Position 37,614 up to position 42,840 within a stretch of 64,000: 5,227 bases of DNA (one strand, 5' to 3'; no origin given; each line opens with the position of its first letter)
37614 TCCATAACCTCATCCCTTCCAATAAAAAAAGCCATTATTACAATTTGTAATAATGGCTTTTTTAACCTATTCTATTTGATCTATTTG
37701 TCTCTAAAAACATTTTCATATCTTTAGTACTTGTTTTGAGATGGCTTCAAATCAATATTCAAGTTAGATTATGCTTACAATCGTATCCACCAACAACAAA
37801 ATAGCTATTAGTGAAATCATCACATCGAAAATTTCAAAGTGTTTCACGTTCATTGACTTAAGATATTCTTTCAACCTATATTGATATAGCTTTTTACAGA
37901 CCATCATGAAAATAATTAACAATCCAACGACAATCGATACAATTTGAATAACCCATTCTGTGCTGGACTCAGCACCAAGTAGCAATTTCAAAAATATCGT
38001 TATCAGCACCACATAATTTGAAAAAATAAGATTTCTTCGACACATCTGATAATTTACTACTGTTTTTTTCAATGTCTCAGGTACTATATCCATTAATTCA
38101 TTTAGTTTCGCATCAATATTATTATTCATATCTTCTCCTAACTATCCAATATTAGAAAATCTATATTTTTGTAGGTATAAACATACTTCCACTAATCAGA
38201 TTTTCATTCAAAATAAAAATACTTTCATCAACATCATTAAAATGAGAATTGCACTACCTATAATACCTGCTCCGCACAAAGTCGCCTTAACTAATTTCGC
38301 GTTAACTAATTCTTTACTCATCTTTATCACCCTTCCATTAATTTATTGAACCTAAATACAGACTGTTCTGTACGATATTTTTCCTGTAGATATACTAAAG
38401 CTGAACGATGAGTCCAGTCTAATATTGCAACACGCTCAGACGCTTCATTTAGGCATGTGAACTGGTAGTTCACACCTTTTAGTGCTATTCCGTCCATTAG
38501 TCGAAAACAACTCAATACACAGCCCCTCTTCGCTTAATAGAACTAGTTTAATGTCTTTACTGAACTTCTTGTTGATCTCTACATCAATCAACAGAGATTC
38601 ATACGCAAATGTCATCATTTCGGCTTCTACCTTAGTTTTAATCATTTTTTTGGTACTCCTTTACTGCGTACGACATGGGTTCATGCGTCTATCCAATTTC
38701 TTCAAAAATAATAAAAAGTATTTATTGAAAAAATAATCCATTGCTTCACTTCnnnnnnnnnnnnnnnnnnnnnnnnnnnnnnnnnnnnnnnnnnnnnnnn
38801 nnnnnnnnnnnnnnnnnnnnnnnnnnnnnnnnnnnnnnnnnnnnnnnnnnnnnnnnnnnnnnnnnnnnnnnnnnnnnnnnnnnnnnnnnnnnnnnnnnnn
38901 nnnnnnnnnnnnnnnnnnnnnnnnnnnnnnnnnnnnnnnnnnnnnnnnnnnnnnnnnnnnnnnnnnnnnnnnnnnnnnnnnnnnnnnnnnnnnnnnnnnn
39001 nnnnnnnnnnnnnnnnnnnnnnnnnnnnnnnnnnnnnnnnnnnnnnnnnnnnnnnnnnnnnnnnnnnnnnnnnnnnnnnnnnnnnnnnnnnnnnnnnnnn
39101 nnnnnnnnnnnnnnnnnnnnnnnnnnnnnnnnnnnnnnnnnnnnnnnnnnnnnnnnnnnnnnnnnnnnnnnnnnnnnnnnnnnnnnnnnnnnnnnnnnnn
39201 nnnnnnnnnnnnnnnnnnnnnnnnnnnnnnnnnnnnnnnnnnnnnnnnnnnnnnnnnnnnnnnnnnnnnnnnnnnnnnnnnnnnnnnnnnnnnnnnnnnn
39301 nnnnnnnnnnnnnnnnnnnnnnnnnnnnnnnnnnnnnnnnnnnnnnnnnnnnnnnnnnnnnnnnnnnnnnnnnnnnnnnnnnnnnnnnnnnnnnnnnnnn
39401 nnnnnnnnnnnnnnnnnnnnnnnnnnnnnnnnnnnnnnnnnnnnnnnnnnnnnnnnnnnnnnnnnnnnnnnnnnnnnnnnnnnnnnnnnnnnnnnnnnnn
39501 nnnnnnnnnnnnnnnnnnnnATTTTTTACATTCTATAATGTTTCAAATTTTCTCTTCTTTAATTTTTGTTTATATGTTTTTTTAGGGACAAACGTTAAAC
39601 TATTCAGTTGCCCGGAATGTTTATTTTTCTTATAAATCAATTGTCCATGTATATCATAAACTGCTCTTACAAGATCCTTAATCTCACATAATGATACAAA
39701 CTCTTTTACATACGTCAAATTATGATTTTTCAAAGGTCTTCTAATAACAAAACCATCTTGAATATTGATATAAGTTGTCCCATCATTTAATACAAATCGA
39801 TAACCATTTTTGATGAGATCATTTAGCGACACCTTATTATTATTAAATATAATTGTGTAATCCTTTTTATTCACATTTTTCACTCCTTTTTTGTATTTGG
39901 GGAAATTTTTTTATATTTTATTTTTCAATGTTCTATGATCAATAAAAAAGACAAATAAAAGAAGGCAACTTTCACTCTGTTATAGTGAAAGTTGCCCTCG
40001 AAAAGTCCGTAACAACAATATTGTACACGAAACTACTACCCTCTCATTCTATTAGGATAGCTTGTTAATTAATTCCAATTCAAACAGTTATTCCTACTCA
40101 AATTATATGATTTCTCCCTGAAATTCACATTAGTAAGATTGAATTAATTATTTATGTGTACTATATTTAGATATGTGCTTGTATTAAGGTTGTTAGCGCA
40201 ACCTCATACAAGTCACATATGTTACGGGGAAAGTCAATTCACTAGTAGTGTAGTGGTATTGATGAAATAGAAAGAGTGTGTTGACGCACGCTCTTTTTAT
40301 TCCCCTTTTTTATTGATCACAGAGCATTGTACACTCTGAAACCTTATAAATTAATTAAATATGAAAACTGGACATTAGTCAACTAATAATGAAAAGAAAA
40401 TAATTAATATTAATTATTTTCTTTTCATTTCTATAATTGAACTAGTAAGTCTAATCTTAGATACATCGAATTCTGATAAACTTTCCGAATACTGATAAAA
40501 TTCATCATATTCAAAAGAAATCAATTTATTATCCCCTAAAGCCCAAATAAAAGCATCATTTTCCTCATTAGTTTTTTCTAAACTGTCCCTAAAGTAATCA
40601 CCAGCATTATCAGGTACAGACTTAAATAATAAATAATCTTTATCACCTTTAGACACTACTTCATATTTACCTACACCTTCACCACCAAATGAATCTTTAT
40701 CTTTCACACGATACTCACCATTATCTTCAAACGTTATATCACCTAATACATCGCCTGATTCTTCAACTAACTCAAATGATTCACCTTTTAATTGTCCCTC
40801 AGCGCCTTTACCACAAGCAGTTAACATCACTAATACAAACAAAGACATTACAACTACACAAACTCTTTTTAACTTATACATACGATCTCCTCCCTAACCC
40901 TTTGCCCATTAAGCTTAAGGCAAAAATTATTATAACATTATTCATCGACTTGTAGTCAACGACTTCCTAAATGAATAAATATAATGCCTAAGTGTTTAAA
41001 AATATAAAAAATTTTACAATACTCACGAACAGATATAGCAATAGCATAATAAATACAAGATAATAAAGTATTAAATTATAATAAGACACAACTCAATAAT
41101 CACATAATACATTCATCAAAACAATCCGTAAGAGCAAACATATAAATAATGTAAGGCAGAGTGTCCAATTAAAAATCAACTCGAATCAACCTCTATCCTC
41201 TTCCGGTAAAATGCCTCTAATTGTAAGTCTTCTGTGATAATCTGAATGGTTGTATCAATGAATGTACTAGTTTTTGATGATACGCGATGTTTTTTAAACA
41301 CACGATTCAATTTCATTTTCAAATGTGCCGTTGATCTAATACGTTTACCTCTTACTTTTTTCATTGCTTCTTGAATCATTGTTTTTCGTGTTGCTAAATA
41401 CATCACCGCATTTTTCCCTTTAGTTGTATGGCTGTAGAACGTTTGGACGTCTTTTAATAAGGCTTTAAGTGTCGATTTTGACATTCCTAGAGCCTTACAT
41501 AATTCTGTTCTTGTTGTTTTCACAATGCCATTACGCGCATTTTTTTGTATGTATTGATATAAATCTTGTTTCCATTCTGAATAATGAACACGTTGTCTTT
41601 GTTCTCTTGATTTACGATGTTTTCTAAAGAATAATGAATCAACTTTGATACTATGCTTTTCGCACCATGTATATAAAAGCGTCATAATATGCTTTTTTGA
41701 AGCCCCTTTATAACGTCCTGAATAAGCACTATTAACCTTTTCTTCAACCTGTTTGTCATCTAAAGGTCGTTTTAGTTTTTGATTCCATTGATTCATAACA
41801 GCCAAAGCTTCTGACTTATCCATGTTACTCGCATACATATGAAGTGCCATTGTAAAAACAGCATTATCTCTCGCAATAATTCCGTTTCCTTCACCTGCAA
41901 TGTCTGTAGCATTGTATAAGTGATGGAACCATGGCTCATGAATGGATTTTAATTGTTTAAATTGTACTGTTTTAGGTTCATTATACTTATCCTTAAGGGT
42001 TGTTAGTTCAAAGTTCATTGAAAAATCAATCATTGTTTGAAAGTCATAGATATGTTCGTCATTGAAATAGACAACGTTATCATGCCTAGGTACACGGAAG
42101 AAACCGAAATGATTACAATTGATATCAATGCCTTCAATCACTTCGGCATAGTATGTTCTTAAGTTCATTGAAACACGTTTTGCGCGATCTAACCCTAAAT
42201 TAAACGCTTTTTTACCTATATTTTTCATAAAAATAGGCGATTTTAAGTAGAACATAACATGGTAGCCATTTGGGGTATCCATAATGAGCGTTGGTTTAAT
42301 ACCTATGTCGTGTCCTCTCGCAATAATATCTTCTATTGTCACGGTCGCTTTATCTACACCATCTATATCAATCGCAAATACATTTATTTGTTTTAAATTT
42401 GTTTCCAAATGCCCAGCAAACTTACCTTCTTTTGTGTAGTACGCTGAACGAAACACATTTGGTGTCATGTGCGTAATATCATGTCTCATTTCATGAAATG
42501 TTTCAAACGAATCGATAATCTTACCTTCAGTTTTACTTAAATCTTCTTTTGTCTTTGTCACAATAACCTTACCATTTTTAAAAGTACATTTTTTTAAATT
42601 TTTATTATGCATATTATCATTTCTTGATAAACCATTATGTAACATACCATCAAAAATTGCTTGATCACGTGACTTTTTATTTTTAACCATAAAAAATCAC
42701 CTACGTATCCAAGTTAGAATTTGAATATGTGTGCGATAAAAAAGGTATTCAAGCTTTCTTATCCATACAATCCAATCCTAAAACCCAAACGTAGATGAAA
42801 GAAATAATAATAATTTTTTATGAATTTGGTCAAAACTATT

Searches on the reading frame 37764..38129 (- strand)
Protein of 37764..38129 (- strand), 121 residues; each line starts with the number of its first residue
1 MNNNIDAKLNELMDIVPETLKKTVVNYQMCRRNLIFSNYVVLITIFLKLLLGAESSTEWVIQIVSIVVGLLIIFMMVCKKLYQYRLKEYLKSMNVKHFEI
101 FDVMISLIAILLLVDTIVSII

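Call 11: search_protein_families(library=pfam, proteins=[window:37764-38129:-], max_evalue=0.1)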
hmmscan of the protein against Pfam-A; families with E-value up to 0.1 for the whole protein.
window:37764-38129:- (121 aa): 2 families
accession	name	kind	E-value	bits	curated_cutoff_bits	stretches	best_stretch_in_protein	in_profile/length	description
PF25592.1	DUF7937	-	0.033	13.5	31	1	34-118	319-399/402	Domain of unknown function (DUF7937)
PF13829.11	DUF4191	-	0.068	13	30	1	35-81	27-73/219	Domain of unknown function (DUF4191)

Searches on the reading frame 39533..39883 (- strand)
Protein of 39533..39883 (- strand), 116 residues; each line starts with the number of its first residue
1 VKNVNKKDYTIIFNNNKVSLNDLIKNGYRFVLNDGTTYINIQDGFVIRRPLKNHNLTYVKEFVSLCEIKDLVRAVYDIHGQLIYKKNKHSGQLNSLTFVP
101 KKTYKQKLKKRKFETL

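Call 11: search_protein_families(library=pfam, proteins=[window:39533-39883:-], max_evalue=0.1)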
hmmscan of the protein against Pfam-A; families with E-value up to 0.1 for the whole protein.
window:39533-39883:- (116 aa): 2 families
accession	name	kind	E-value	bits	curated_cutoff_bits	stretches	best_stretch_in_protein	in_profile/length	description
PF17362.7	pXO2-34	-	0.032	14.8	30.8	0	21-98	7-76/79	Family of unknown function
PF18719.7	ArlS_N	-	0.097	13.3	27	0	69-110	59-95/140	ArlS sensor domain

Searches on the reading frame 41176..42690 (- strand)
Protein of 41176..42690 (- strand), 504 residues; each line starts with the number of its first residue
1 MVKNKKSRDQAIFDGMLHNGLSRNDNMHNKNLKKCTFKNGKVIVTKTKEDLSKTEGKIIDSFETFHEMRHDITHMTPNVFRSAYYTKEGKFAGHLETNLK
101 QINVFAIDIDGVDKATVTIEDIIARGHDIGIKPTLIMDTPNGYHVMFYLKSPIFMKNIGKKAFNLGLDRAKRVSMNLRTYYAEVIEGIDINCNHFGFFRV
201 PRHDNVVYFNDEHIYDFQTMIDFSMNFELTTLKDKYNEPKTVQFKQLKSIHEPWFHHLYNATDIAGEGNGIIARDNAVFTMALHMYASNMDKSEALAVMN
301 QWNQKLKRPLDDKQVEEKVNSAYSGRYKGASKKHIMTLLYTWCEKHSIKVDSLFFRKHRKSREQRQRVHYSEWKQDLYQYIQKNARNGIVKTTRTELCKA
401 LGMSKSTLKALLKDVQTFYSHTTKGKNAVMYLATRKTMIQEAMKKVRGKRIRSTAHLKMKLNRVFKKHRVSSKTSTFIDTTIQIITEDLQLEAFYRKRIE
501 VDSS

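Call 10: search_protein_families(library=pfam, proteins=[window:41176-42690:-])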
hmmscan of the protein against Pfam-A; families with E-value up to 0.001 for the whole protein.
window:41176-42690:- (504 aa): 1 family
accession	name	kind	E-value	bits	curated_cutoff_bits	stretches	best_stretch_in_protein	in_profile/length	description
PF08708.16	PriCT_1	-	1.1e-10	41.3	21.1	1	273-327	12-66/67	Primase C terminal 1 (PriCT-1)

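Call 91: find_homologous_proteins(query=window:41176-42690:-, max_evalue=1e-20)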
Query window:41176-42690:- (504 aa): 45 proteins with E <= 1e-20 among 4235 candidates.
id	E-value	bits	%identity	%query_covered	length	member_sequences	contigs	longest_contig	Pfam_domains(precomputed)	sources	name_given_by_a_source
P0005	0.0e+0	1116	98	100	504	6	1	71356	PF08708.17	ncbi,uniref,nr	ncbi:primase C-terminal domain-containing protein [Mammaliicoccus sciuri]|uniref:primase C-terminal 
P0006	5.1e-185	634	58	98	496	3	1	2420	PF08708.17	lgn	-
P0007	1.2e-133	464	47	94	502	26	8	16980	PF08708.17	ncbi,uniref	ncbi:primase C-terminal domain-containing protein [Staphylococcus aureus]|uniref:primase C-terminal 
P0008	7.1e-130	452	46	89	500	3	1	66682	PF08708.17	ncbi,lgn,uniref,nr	ncbi:primase C-terminal domain-containing protein [Macrococcus bovicus]|uniref:primase C-terminal do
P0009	6.0e-129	449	49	86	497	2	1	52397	PF08708.17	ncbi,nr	ncbi:TPA: primase C-terminal domain-containing protein [Staphylococcus aureus]|nr:primase C-terminal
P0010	1.2e-123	432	47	81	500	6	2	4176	PF08708.17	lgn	-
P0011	5.6e-108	380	45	85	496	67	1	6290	PF08708.17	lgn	-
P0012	3.0e-107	377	39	97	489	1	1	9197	PF08708.17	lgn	-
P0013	9.5e-81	290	37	87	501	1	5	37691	PF08708.17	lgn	-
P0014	9.8e-70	254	38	84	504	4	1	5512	PF08708.17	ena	-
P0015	2.0e-67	246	35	88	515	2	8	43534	PF08708.17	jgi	jgi:hypothetical protein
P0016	2.5e-65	239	35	83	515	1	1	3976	PF08708.17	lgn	-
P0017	3.7e-65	239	34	85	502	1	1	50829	PF08708.17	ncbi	-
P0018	1.3e-64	237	35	88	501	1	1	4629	PF08708.17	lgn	-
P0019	1.5e-64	237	34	81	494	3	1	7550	PF08708.17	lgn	-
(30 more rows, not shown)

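Call 92: find_encoding_contigs(protein=P0008, flank=8000, max_places=2)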
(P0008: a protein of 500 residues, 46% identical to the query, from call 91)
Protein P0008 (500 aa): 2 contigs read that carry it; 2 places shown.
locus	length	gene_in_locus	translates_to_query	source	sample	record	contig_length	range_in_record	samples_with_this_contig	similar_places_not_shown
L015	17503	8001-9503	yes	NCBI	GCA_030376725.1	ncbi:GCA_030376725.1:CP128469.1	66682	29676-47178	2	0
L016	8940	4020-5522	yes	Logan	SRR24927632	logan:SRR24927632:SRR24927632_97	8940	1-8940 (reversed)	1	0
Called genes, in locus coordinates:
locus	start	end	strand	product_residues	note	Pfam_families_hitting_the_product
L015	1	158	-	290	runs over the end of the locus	PF05090:HTTM (weak)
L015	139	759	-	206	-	PF19136:DUF5819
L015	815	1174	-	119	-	-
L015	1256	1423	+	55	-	-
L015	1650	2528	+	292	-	PF01381:HTH_3, PF18768:RNPP_C, PF07719:TPR_2 (faint), PF13181:TPR_8 (faint), PF00515:TPR_1 (faint)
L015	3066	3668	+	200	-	-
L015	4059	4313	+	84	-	-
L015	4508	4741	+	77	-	-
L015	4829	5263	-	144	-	PF08863:YolD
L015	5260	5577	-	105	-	-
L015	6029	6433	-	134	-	-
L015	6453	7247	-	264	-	PF00142:Fer4_NifH (faint), PF01656:CbiA, PF02374:ArsA_ATPase, PF06564:CBP_BcsQ, PF07015:VirC1 (faint), PF09140:MipZ (faint), PF10609:ParA (faint), PF13614:AAA_31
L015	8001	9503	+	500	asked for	PF08708:PriCT_1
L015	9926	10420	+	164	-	-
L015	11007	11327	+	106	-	-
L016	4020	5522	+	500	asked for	PF08708:PriCT_1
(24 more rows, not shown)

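Call 93: find_encoding_contigs(protein=P0009, flank=8000, max_places=2)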
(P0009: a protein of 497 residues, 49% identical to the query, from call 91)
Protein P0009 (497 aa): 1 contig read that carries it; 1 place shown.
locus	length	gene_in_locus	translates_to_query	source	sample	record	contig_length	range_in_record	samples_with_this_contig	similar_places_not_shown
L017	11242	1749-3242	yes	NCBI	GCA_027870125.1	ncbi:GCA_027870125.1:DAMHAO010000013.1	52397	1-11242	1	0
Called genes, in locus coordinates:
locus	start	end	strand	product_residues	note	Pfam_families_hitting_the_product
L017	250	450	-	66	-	-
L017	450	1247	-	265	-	PF01656:CbiA, PF02374:ArsA_ATPase, PF06564:CBP_BcsQ, PF10609:ParA (weak), PF13614:AAA_31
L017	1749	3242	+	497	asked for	PF08708:PriCT_1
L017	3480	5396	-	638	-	PF03389:MobA_MobL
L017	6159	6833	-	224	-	PF00665:rve, PF13610:DDE_Tnp_IS240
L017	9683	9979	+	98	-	-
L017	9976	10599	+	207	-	PF05257:CHAP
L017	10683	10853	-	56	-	-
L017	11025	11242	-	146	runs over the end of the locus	-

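Call 94: find_encoding_contigs(protein=P0007, flank=8000, max_places=2)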
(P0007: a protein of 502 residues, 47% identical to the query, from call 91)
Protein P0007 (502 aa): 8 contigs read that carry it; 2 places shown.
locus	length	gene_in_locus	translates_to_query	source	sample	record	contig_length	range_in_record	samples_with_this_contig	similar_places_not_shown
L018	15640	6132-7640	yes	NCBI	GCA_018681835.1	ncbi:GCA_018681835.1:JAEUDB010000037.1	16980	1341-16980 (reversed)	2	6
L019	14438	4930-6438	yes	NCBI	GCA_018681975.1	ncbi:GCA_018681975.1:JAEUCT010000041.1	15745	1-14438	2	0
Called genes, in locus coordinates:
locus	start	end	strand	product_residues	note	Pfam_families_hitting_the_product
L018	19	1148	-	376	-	PF01527:HTH_Tnp_1, PF04218:CENP-B_N (weak), PF13518:HTH_28 (faint), PF13384:HTH_23 (faint), PF13276:HTH_21, PF00665:rve, PF13683:rve_3, PF13333:rve_2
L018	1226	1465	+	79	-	-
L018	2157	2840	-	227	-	PF02517:Rce1-like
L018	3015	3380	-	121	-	PF02452:PemK_toxin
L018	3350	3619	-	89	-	PF04014:MazE_antitoxin (faint)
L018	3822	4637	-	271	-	PF01381:HTH_3, PF12844:HTH_19, PF18768:RNPP_C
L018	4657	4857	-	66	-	-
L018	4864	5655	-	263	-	PF01656:CbiA, PF02374:ArsA_ATPase, PF06564:CBP_BcsQ, PF10609:ParA (weak), PF13614:AAA_31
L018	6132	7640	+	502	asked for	PF08708:PriCT_1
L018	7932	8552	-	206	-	-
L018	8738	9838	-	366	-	PF03432:Relaxase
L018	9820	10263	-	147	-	PF21983:NikA-like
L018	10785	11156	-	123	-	-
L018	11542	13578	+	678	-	PF02463:SMC_N (weak)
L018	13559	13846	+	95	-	-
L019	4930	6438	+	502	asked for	PF08708:PriCT_1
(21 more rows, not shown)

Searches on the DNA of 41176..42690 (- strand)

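Call 97: search_dna_similar(query=L015:3690-4075:+, collection=plasmids, mode=distant, max_rows=30, max_evalue=0.001)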
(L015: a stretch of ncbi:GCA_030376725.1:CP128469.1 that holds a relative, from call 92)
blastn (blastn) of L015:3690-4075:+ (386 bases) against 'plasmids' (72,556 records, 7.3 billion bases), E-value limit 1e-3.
Records with a match: 2; places in all: 4; records where one place covers at least 80% of the query: 1.
Best place of each record, by identity: >=99% 1; 60-80% 1.
By first word of the organism name: Macrococcus 1; Macrococcoides 1.
By predicted mobility (MOB-suite, as given by PLSDB): non-mobilizable 1; mobilizable 1.
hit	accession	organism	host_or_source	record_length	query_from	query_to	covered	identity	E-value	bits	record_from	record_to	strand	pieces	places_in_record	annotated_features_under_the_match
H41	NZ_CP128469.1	Macrococcus bovicus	Homo sapiens,skin swab,skin infection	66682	1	386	100%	100.0%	0e+0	697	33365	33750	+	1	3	hypothetical protein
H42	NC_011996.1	Macrococcoides caseolyticum JCSC5402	-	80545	183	279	25%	73.7%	7e-4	52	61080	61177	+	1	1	none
